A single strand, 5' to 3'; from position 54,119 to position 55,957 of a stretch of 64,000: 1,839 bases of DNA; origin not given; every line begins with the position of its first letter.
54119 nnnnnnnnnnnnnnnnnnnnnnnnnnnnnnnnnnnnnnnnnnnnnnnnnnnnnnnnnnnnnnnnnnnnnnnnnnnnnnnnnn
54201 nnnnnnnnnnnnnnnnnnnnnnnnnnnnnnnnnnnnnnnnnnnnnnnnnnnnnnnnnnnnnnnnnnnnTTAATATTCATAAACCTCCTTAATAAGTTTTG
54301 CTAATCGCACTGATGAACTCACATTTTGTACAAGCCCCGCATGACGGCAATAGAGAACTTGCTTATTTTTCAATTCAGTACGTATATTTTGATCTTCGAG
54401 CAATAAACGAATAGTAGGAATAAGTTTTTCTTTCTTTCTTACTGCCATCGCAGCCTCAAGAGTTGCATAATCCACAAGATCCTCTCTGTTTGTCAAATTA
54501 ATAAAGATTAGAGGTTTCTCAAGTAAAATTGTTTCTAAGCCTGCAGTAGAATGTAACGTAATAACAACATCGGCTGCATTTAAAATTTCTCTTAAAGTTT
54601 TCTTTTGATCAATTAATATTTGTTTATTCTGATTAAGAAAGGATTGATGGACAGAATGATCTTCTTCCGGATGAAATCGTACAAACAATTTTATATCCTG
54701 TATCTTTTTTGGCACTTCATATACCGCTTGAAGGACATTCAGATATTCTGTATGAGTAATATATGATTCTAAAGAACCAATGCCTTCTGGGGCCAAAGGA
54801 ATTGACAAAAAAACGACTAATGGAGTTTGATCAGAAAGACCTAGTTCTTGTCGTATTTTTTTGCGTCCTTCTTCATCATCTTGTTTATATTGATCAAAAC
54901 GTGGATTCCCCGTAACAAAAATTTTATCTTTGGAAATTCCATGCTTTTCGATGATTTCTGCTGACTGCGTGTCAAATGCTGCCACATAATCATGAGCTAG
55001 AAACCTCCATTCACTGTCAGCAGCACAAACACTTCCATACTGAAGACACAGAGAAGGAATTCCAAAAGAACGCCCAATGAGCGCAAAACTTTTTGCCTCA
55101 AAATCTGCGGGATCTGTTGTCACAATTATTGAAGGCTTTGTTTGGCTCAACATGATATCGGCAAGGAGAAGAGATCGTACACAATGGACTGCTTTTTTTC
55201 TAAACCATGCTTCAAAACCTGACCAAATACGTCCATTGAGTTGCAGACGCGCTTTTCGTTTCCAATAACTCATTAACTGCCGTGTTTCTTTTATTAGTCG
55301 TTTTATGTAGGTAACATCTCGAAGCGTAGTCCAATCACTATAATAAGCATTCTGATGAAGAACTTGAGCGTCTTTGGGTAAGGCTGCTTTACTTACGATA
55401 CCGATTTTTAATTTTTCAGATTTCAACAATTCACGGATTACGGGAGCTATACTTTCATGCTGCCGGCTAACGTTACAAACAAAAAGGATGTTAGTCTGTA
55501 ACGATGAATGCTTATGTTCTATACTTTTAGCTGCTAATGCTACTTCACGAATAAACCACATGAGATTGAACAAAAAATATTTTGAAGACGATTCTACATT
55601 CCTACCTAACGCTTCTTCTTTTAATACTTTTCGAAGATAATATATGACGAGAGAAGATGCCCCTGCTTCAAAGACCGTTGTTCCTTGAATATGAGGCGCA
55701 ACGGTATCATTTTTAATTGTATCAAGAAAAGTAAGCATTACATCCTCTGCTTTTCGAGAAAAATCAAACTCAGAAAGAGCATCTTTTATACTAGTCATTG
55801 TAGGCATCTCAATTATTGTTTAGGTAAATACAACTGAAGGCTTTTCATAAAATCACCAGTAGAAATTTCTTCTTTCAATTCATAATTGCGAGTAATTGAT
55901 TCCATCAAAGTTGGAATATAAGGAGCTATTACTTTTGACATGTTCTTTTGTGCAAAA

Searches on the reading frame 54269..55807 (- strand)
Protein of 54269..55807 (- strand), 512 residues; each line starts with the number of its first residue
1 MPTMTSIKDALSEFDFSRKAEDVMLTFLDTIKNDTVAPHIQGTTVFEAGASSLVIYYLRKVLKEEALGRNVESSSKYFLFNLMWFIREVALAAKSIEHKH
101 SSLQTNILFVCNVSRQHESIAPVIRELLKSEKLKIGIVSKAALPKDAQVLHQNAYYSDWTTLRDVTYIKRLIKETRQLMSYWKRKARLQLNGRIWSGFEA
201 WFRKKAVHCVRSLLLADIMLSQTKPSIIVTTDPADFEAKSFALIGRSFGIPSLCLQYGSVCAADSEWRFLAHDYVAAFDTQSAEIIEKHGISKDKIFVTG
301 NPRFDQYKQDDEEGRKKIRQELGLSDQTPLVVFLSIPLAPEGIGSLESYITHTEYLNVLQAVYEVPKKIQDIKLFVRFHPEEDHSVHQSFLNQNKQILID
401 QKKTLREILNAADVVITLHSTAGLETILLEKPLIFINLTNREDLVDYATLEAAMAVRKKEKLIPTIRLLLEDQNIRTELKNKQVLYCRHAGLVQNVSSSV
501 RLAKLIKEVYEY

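Call 82: search_protein_families(library=pfam, proteins=[window:54269-55807:-], max_evalue=0.00001)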
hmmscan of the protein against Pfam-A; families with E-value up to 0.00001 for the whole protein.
window:54269-55807:- (512 aa): 2 families
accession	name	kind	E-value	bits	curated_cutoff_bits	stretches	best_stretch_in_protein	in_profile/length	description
PF04464.20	Glyphos_transf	-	1.2e-13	51.2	22.1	1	272-474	135-336/367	CDP-Glycerol:Poly(glycerophosphate) glycerophosphotransferase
PF02350.25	Epimerase_2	-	4.8e-09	36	30.6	1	277-486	128-333/347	UDP-N-acetylglucosamine 2-epimerase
